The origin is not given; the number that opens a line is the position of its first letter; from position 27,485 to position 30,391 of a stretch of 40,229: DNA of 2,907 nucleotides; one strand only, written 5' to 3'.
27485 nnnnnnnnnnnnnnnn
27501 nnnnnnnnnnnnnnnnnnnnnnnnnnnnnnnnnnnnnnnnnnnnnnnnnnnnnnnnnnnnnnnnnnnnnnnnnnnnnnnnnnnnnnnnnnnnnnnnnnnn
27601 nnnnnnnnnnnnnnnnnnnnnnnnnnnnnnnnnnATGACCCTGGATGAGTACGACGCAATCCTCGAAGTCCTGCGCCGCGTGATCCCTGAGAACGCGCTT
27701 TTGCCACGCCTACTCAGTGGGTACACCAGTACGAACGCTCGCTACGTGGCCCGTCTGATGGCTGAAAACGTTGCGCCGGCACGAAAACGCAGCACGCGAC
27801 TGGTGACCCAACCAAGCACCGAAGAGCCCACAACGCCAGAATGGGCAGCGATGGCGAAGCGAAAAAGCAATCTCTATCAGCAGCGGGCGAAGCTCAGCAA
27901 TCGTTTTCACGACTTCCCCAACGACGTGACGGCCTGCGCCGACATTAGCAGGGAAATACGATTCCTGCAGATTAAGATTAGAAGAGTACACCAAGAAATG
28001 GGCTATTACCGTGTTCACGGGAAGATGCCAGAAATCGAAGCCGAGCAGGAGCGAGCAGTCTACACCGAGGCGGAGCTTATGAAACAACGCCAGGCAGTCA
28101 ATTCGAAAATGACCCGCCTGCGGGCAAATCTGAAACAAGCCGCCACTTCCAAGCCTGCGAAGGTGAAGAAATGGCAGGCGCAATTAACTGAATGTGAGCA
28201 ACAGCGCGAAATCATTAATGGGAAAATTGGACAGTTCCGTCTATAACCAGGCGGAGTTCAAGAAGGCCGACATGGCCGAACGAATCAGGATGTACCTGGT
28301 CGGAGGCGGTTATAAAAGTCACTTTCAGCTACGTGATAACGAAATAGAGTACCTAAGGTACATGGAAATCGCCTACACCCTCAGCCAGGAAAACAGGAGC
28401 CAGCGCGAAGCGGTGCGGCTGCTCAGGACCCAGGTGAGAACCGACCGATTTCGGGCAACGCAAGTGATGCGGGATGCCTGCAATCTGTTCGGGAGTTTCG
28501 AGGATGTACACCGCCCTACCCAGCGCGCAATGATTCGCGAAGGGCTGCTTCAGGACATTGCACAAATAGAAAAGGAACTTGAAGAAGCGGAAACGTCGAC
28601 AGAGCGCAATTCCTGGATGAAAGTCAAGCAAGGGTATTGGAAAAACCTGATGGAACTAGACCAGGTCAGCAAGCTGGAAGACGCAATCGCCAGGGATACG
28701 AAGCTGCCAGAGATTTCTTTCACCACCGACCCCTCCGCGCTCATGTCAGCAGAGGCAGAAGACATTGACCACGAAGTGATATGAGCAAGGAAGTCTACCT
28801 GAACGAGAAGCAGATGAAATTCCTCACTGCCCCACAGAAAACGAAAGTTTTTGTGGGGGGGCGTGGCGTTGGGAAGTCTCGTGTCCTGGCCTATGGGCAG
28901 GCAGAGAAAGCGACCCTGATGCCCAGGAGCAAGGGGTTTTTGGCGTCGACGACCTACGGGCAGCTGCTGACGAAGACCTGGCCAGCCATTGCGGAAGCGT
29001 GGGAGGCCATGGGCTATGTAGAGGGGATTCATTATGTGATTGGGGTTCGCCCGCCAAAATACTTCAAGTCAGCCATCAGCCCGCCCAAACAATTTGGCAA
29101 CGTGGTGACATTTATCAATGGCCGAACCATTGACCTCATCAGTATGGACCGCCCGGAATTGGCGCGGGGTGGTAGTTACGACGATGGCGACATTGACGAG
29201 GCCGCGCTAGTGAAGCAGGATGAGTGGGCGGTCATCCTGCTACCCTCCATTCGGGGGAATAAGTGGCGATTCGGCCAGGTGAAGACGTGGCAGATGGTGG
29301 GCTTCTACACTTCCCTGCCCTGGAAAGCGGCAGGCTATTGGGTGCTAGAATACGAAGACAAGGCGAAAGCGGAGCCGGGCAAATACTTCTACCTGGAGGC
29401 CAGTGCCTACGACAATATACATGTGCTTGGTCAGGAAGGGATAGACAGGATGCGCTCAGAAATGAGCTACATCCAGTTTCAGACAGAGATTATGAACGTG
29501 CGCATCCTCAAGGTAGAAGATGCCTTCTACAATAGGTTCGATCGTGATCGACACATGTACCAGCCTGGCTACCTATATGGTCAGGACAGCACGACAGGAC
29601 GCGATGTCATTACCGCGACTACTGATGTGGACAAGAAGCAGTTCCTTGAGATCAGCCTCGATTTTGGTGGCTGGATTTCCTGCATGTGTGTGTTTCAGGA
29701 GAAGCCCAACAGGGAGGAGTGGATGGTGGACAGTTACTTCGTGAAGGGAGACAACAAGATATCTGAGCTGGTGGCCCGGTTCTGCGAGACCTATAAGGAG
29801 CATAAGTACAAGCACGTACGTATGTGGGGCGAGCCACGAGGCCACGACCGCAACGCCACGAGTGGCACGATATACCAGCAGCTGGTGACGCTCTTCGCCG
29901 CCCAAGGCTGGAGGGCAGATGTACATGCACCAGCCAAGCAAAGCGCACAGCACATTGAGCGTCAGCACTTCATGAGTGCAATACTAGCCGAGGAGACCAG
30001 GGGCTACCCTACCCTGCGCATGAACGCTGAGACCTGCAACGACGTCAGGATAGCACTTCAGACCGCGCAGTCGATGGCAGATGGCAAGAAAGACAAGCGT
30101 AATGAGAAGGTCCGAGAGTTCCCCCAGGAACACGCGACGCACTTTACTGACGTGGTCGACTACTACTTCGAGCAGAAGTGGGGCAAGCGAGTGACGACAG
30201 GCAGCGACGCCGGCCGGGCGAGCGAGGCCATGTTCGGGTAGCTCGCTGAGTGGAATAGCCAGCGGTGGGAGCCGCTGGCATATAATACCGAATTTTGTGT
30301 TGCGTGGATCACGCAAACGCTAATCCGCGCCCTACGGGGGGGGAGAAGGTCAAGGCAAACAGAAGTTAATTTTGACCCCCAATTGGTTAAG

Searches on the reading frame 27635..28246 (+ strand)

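Call 19: search_protein_families(library=pfam, max_evalue=10, proteins=[window:27635-28246:+])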
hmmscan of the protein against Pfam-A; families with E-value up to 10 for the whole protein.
window:27635-28246:+ (203 aa): 7 families
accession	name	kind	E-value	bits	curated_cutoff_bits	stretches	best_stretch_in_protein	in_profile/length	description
PF16789.10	YscO-like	-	0.0042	17.5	27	1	111-191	10-89/161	YscO-like protein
PF21925.1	XRCC4_C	-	0.028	15.4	27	1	45-87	44-87/112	XRCC4 C-terminal region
PF01496.24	V_ATPase_I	-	0.088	11.2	30.7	1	89-187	20-112/815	V-type ATPase 116kDa subunit family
PF17402.7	DUF5408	-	0.13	12.6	25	1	96-116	36-56/63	Family of unknown function (DUF5408)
PF16326.10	ABC_tran_CTD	-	0.14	12.8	32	1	155-192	20-58/69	ABC transporter C-terminal domain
PF02698.23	DUF218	-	0.14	12.6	27.6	1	5-61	42-91/133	DUF218 domain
PF16566.10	CREPT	-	0.97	9.9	29.3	1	148-198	70-120/147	Cell-cycle alteration and expression-elevated protein in tumour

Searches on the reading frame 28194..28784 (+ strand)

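Call 19: search_protein_families(library=pfam, max_evalue=10, proteins=[window:28194-28784:+])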
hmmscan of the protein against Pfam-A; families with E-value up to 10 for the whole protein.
window:28194-28784:+ (196 aa): 1 family
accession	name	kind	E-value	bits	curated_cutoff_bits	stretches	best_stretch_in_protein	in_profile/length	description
PF15934.10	Yuri_gagarin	-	0.048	14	28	1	53-139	94-179/234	Yuri gagarin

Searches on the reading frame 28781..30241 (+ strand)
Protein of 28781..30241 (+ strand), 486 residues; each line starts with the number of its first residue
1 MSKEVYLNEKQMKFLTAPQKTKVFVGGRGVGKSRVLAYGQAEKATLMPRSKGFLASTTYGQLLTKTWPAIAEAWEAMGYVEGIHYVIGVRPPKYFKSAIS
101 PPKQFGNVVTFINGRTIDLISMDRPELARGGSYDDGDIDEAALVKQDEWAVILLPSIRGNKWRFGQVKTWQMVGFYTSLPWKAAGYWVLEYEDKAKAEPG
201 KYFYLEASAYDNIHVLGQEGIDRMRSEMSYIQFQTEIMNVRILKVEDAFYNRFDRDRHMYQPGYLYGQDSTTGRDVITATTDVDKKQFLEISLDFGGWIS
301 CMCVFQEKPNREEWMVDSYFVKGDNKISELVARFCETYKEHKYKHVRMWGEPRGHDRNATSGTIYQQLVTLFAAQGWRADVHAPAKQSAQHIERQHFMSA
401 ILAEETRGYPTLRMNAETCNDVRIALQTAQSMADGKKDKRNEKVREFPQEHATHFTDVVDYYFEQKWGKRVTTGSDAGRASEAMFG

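Call 11: search_protein_families(library=pfam, max_evalue=0.01, proteins=[window:28781-30241:+])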
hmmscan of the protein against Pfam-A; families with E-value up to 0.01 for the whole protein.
window:28781-30241:+ (486 aa): 1 family
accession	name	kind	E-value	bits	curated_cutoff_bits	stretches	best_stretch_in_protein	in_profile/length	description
PF03237.21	Terminase_6N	-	0.0021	18.2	22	1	24-147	2-111/215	Terminase large subunit, T4likevirus-type, N-terminal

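Call 12: search_protein_families(library=phrogs, max_evalue=0.001, proteins=[window:28781-30241:+])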
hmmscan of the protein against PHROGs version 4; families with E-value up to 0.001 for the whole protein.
window:28781-30241:+ (486 aa): 1 family
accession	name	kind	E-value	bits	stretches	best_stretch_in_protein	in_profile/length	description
phrog_2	-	head and packaging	4.6e-20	73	1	8-355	267-536/807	terminase large subunit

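Call 77: search_dna_similar(query=window:28781-30241:+, collection=phages, mode=protein, max_evalue=0.00001, max_rows=12)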
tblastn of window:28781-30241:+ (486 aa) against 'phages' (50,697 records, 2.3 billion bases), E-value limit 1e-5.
Records with a match: 51; places in all: 51; records where one place covers at least 80% of the query: 5.
Best place of each record, by identity: <60% 51.
By first word of the organism name: Porphyromonas 18; Flavobacterium 13; Cellulophaga 9; Bacteriophage 3; Rhizobium 3; Microcystis 2; Polaribacter 2; Bacteroides 1.
By host as written in the record: Cellulophaga sp. HaHaR_3_176 9; - 3; Microcystis sp. 2; Polaribacter sp. AHE13PA 2; Flavobacterium sp. LMO6 2; Flavobacterium psychrophilum MH1 2; Flavobacterium psychrophilum T23 2; Flavobacterium psychrophilum A2 2; and 25 more.
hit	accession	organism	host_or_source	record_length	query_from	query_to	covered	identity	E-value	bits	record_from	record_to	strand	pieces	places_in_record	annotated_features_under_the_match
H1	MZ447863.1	Microcystis phage Mea-Yong924-1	Microcystis sp.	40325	3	460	94%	28.3%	2e-45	176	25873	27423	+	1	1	terminase large subunit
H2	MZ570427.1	Microcystis phage Mae-Yong924-2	Microcystis sp.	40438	3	460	94%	28.3%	2e-45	176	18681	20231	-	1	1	terminase large subunit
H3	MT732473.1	Polaribacter phage Leef_1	Polaribacter sp. AHE13PA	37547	1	476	98%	27.0%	3e-49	187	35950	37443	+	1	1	hypothetical protein (x2)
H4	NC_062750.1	Polaribacter phage Leef_1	Polaribacter sp. AHE13PA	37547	1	476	98%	27.0%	3e-49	187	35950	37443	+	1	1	hypothetical protein (x2)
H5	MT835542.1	Bacteriophage sp.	human fecal samples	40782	6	460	94%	23.6%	1e-24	114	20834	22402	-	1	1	record has no annotation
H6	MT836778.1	Bacteriophage sp.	human fecal samples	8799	5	391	80%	22.5%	2e-15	85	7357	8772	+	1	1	record has no annotation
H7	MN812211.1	Flavobacterium phage vB_FspS_laban6-1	Flavobacterium sp. LMO6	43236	10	344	69%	25.1%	3e-16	88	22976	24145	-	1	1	hypothetical protein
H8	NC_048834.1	Flavobacterium phage vB_FspS_laban6-1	Flavobacterium sp. LMO6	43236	10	344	69%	25.1%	3e-16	88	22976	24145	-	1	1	hypothetical protein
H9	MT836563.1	Bacteriophage sp.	human fecal samples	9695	3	308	63%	22.7%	9e-8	61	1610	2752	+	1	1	record has no annotation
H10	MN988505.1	Rhizobium phage RHph_N1_10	Rhizobium phaseoli N1_10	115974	108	362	52%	23.8%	5e-6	56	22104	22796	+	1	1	terminase large subunit protein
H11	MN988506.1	Rhizobium phage RHph_N1_15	Rhizobium phaseoli N1_15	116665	108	362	52%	23.8%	6e-6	55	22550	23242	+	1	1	terminase large subunit protein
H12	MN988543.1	Rhizobium phage RHph_N2_6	Rhizobium phaseoli N2_6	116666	108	362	52%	23.8%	6e-6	55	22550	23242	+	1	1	terminase large subunit protein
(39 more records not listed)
